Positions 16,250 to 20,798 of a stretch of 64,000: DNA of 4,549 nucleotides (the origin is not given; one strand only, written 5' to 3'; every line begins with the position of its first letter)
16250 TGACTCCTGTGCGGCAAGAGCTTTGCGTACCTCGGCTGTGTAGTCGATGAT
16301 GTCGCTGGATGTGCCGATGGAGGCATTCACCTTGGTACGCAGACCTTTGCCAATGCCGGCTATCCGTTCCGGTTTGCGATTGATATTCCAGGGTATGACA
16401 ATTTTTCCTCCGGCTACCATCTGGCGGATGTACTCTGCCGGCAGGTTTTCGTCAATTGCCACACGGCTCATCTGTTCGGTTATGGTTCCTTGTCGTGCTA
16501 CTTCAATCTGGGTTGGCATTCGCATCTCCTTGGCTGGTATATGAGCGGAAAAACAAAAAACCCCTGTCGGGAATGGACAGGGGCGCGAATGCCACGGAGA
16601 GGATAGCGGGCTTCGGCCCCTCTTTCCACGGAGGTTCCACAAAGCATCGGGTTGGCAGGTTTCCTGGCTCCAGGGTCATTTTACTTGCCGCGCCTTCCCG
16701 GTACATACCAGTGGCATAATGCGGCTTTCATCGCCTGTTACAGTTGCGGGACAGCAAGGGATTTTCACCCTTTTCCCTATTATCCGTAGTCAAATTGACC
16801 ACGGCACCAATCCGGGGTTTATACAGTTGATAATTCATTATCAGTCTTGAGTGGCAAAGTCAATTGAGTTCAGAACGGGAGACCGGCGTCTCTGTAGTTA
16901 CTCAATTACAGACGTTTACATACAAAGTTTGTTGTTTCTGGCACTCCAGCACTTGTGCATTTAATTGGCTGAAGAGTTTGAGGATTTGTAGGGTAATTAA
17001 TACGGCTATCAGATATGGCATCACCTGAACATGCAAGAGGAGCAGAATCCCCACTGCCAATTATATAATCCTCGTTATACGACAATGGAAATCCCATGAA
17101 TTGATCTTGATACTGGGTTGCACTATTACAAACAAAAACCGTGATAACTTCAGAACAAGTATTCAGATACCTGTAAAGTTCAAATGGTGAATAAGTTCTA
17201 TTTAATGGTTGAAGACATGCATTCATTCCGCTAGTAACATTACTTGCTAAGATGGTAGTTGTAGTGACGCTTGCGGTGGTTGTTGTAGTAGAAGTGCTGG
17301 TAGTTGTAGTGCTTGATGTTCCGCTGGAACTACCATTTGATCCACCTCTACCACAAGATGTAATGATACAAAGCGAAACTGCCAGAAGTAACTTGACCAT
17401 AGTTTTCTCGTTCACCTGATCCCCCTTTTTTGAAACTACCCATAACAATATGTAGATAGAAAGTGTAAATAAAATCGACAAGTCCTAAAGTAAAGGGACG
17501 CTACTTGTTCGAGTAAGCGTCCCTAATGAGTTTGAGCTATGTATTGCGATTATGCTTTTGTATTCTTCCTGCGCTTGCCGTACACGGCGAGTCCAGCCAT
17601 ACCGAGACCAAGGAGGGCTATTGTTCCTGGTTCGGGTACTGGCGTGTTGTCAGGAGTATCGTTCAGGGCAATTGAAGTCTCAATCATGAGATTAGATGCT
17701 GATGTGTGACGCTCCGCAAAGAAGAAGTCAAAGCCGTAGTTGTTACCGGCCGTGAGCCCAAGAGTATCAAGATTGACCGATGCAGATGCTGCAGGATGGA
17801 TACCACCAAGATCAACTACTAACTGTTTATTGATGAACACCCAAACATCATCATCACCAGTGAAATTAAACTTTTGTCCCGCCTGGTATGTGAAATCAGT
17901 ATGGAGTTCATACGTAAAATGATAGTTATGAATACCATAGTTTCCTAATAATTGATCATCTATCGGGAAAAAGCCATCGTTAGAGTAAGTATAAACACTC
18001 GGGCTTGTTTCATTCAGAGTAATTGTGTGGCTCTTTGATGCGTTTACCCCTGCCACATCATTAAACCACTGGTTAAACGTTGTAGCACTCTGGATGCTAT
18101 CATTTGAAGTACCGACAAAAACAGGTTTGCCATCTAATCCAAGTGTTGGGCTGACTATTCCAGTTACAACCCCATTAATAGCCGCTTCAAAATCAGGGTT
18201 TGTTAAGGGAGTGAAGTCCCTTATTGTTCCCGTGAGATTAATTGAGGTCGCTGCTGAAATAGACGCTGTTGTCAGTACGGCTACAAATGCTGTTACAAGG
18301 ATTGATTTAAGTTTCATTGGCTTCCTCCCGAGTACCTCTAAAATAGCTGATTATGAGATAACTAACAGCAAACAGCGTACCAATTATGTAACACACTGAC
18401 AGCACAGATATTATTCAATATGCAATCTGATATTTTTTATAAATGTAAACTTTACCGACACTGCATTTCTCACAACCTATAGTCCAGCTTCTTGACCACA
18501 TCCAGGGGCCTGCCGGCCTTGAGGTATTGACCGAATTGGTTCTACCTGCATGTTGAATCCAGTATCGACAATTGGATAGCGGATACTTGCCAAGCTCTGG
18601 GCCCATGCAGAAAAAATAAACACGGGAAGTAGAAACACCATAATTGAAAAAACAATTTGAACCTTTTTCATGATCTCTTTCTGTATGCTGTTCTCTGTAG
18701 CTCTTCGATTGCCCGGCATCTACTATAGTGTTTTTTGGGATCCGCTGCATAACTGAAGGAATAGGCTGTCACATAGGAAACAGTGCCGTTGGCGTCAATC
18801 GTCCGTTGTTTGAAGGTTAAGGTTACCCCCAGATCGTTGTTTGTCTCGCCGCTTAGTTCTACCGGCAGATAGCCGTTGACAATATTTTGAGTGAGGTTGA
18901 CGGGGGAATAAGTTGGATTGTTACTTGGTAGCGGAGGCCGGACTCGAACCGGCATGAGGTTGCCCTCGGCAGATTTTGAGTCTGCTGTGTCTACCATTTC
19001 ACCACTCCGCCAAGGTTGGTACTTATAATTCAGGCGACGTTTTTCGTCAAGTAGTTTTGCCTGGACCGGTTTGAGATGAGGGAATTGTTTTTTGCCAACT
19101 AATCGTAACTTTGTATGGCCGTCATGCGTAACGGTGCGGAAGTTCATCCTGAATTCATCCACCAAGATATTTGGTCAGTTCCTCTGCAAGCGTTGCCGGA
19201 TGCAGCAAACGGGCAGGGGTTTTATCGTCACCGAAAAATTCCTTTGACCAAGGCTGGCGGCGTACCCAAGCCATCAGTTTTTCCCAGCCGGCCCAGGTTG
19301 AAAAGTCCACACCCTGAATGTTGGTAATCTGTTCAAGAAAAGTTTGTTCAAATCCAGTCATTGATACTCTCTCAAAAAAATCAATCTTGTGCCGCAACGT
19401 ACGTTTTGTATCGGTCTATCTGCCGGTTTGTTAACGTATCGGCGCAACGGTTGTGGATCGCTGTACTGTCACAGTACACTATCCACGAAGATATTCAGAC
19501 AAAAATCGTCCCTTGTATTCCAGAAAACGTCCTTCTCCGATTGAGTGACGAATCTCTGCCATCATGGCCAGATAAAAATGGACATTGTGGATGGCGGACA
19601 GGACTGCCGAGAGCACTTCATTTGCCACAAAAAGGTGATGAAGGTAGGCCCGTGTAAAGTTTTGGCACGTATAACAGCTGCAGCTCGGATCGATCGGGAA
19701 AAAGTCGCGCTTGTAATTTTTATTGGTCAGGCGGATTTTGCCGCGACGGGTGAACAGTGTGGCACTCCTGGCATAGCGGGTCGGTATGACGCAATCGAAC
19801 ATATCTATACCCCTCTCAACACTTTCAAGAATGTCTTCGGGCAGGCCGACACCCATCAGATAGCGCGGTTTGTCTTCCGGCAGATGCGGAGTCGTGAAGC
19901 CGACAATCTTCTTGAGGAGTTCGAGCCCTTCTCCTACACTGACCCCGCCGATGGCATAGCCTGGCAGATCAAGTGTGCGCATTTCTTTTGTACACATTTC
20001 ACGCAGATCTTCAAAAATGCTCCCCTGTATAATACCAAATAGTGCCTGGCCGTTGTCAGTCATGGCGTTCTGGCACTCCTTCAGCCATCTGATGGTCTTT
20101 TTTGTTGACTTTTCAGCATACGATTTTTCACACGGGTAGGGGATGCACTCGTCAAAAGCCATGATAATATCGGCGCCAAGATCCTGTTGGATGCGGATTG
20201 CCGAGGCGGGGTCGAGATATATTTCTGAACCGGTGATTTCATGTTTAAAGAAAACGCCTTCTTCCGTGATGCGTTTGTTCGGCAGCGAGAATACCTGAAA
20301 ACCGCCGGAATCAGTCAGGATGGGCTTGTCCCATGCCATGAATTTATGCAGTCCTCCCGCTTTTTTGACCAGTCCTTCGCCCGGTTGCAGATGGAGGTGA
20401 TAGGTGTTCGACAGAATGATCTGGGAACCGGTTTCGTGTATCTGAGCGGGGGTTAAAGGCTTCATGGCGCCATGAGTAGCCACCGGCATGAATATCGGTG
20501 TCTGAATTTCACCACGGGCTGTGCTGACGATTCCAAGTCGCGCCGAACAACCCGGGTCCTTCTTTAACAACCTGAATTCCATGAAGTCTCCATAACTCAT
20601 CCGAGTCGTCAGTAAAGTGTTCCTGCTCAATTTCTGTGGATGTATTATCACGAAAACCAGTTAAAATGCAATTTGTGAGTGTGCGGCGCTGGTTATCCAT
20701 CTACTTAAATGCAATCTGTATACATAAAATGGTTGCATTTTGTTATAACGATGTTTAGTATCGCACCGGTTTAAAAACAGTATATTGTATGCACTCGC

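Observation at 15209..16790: Cobalamin riboswitch, not a TPP riboswitch, controls a ThiC-family gene: likely BzaF of anaerobic B12 lower-ligand synthesis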

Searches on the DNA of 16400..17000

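Call 5: search_rna_families(source=window, start=16400, end=17000, threshold=evalue, max_evalue=10)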
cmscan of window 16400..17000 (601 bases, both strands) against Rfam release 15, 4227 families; matches with E-value up to 10: 4.
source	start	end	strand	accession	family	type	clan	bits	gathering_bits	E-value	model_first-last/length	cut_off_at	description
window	16637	16826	-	RF00174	Cobalamin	Cis-reg; riboswitch;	CL00101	124.6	31.5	7e-33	1-189/189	no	Cobalamin riboswitch aptamer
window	16553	16634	-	RF02837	anti-hemB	Gene; sRNA;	-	16.7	49.5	0.28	1-81/81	no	Burkholderia RNA 7 (anti-hemB)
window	16553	16605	-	RF02278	Betaproteobacteria_toxic_sRNA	Gene; sRNA;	-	13.4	50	6.8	1-64/64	no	Betaproteobacteria toxic small RNA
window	16600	16643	+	RF02603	BASRCII26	Gene; sRNA;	-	12.2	218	1.7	1-190/190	no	Brucella sRNA CII26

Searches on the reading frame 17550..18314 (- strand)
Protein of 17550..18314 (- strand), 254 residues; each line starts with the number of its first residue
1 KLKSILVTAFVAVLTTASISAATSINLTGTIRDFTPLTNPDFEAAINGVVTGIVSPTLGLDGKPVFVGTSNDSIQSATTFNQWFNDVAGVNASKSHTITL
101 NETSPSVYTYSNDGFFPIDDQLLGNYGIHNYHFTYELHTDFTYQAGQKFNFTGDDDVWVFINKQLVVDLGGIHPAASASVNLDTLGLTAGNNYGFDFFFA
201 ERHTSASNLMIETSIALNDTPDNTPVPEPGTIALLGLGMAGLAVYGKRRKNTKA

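Call 56: search_protein_families(library=ncbifam, proteins=[window:17550-18314:-], max_evalue=0.00001)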
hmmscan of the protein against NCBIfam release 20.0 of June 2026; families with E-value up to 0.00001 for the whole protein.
window:17550-18314:- (254 aa): 6 families
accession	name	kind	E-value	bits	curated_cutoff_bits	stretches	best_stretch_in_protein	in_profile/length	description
TIGR02148.1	Fibro_Slime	domain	4e-40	136.2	45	1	129-216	2-89/90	fibro-slime domain-containing protein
NF041538.1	PEP_EDSA_1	subfamily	2.3e-07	30.8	100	1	176-249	251-307/307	EDSAP-1 family PEP-CTERM protein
NF038125.1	PEP_CTERM_THxN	subfamily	7e-07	29.1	85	1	211-249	211-246/246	THxN family PEP-CTERM protein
NF033554.9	floc_PepA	equivalog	9.4e-07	28.9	80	1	164-250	208-261/261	flocculation-associated PEP-CTERM protein PepA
NF041927.1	Xrt_dep_XDP1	equivalog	1.8e-06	28.1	125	0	218-249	211-242/242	exosortase-dependent surface protein XDP1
TIGR02595.1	PEP_CTERM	domain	4.9e-06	27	16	0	226-250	1-24/24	PEP-CTERM sorting domain-containing protein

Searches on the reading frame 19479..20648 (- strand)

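Call 56: search_protein_families(library=ncbifam, proteins=[window:19479-20648:-], max_evalue=0.00001)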
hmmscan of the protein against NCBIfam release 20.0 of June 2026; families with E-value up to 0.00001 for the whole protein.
window:19479-20648:- (389 aa): 4 families
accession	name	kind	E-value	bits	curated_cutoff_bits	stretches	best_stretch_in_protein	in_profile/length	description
TIGR00430.1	Q_tRNA_tgt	equivalog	2.8e-150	500.4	306.75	1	35-385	9-362/368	tRNA guanosine(34) transglycosylase Tgt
TIGR00449.1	tgt_general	superfamily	5.4e-146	486.2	47.6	1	27-385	3-361/367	tRNA-guanine transglycosylase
TIGR00432.2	arcsn_tRNA_tgt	equivalog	1.2e-45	155.7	350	1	34-378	8-326/441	tRNA guanosine(15) transglycosylase TgtA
NF040592.1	tRNA_mod_ArcS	equivalog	3e-07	29.4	440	1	242-378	112-228/575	archaeosine synthase subunit alpha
